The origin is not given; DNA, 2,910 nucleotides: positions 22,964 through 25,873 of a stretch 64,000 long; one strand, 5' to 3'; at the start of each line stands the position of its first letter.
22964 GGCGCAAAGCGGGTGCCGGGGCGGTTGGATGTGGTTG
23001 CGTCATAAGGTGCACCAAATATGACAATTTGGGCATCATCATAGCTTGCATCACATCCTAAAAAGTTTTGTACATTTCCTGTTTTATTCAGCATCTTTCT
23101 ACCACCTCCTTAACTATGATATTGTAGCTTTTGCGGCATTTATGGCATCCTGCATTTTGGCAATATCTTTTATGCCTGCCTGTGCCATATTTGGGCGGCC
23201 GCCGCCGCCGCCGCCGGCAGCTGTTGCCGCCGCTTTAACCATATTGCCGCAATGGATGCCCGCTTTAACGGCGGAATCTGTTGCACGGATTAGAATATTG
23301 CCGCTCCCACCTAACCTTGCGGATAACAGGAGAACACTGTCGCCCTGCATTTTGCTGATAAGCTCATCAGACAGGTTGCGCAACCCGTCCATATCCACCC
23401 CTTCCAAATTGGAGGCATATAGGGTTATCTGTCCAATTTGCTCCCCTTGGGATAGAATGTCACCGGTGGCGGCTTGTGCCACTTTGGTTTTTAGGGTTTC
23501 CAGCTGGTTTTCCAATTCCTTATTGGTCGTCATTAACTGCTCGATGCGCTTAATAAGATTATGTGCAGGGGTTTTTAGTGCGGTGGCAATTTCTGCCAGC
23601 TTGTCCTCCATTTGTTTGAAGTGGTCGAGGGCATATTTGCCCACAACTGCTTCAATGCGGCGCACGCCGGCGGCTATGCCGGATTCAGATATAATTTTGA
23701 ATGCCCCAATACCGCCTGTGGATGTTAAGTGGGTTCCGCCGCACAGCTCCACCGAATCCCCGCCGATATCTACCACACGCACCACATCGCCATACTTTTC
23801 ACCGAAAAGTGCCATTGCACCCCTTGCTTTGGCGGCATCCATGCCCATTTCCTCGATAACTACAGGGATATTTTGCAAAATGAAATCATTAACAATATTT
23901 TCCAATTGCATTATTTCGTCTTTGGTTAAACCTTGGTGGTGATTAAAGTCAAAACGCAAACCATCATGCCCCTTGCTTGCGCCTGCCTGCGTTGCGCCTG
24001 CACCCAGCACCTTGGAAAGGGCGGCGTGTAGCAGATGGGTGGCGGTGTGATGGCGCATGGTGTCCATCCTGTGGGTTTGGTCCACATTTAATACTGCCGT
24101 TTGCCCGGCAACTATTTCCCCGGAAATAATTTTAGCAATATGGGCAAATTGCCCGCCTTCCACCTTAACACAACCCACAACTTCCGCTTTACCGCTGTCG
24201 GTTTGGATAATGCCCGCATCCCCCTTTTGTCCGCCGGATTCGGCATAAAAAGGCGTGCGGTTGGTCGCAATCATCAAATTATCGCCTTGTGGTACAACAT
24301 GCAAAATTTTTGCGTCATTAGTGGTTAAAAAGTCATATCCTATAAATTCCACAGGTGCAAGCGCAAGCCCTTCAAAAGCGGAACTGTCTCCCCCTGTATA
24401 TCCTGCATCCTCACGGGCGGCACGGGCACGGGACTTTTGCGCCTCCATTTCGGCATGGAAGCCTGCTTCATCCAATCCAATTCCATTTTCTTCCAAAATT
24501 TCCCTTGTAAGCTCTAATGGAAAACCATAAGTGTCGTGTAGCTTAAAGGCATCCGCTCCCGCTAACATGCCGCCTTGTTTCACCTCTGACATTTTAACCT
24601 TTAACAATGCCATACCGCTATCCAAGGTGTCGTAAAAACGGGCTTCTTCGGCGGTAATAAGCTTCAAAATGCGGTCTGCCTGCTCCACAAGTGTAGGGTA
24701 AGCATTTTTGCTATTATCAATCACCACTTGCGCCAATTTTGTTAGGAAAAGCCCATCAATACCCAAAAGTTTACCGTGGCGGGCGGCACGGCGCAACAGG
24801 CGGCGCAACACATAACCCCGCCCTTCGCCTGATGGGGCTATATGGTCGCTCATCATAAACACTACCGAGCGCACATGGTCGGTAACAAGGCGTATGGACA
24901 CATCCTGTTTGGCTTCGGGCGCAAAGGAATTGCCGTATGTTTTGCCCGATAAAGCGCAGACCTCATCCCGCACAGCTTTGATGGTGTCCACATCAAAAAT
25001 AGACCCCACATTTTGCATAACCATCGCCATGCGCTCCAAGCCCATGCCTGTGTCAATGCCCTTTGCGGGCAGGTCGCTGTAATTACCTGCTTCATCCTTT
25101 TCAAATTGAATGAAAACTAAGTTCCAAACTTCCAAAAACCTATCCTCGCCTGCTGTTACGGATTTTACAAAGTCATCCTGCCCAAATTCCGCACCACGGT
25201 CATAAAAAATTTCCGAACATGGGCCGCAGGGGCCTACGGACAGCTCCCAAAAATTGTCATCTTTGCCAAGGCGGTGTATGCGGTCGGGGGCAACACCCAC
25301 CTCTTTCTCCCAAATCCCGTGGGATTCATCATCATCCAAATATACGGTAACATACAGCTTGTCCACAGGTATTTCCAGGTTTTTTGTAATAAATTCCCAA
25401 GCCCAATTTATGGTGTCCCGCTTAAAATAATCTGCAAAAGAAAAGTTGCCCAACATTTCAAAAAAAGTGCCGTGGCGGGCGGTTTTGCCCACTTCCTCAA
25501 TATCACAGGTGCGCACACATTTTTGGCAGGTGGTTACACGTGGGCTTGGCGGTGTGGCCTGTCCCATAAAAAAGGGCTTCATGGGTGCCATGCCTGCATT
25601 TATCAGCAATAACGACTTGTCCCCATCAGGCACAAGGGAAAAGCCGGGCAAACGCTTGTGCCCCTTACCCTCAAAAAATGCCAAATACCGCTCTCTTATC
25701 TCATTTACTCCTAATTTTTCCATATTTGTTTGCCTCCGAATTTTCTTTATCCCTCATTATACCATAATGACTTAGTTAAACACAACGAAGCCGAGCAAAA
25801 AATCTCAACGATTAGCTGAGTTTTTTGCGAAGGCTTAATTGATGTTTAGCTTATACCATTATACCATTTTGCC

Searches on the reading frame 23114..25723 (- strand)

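Call 23: search_protein_families(library=ncbifam, proteins=[window:23114-25723:-], max_evalue=1e-10)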
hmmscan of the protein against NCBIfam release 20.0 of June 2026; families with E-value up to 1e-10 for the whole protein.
window:23114-25723:- (869 aa): 4 families
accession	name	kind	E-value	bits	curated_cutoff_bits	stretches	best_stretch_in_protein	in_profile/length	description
TIGR00344.1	alaS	equivalog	3.4e-270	898.9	457.05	1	8-850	1-846/847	alanine--tRNA ligase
NF002436.0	PRK01584.1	equivalog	8.9e-167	556.1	529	2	6-445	3-445/595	alanine--tRNA ligase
TIGR03683.1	A-tRNA_syn_arch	equivalog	1.8e-129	433.5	744.7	2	245-868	297-901/902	alanine--tRNA ligase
NF040865.1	a_tRNA_ed_AlaXM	equivalog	6.3e-31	107.9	300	1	469-693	14-232/234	alanyl-tRNA editing protein AlaXM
